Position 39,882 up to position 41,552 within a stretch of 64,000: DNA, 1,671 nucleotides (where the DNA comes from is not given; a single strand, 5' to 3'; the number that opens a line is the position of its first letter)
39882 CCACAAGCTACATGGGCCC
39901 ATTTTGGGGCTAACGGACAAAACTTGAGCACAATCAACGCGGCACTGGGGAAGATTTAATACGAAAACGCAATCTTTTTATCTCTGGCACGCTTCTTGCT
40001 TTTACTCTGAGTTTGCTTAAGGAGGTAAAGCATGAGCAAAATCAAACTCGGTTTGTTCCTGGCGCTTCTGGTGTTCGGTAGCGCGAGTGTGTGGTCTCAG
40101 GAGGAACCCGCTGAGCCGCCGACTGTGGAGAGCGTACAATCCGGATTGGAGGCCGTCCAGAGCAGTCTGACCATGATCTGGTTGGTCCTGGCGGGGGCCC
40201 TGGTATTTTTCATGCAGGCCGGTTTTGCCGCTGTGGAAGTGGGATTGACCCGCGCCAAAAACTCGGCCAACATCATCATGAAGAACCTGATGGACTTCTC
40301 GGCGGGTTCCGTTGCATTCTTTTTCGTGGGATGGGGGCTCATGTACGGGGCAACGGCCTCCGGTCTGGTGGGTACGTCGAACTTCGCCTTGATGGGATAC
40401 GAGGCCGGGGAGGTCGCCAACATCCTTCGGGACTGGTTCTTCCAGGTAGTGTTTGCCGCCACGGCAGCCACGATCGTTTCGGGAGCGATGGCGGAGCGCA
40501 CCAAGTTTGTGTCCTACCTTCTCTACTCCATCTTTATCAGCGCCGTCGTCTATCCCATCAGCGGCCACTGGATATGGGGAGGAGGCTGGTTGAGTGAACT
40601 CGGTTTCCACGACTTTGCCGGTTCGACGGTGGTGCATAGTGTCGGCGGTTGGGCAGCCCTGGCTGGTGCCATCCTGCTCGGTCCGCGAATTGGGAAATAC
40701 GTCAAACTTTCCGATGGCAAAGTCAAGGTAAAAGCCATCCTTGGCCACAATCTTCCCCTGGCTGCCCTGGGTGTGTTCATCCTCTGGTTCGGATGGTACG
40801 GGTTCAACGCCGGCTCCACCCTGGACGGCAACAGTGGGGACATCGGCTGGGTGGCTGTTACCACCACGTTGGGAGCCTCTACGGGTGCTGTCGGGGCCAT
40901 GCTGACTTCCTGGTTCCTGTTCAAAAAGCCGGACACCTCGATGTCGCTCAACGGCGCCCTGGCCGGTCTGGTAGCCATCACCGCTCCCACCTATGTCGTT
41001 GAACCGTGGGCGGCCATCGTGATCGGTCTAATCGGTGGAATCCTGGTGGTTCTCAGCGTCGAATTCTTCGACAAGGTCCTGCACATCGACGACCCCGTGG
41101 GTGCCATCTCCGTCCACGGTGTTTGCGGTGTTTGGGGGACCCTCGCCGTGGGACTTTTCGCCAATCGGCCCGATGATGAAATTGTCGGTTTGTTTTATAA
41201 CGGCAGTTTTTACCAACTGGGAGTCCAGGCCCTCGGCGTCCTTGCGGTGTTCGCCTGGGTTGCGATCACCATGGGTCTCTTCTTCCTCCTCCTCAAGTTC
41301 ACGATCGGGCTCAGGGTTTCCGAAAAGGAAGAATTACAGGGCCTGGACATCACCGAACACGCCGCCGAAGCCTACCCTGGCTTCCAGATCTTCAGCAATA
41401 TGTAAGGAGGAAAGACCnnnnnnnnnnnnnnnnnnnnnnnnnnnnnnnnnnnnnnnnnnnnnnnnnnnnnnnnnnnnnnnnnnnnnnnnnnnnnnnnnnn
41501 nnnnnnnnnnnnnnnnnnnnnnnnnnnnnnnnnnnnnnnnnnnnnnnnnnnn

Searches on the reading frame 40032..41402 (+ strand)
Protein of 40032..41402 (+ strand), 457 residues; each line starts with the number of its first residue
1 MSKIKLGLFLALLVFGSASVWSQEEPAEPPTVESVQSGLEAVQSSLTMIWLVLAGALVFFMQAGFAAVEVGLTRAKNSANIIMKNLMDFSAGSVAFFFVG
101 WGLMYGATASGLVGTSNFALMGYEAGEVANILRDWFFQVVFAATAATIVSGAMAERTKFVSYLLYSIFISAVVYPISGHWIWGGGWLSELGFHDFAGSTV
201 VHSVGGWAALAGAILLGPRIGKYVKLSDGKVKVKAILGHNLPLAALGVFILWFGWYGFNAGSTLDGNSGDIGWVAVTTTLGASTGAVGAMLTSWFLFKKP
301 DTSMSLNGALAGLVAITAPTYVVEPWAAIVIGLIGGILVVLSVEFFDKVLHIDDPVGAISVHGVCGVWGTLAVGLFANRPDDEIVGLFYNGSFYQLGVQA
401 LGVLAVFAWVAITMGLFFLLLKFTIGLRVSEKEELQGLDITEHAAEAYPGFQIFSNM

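Call 39: search_protein_families(library=pfam, proteins=[window:40032-41402:+], max_evalue=0.00001)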
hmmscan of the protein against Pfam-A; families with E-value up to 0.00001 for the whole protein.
window:40032-41402:+ (457 aa): 1 family
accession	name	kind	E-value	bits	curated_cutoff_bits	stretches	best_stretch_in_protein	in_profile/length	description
PF00909.26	Ammonium_transp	-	8.6e-130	433.5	23.2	1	49-448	1-399/399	Ammonium Transporter Family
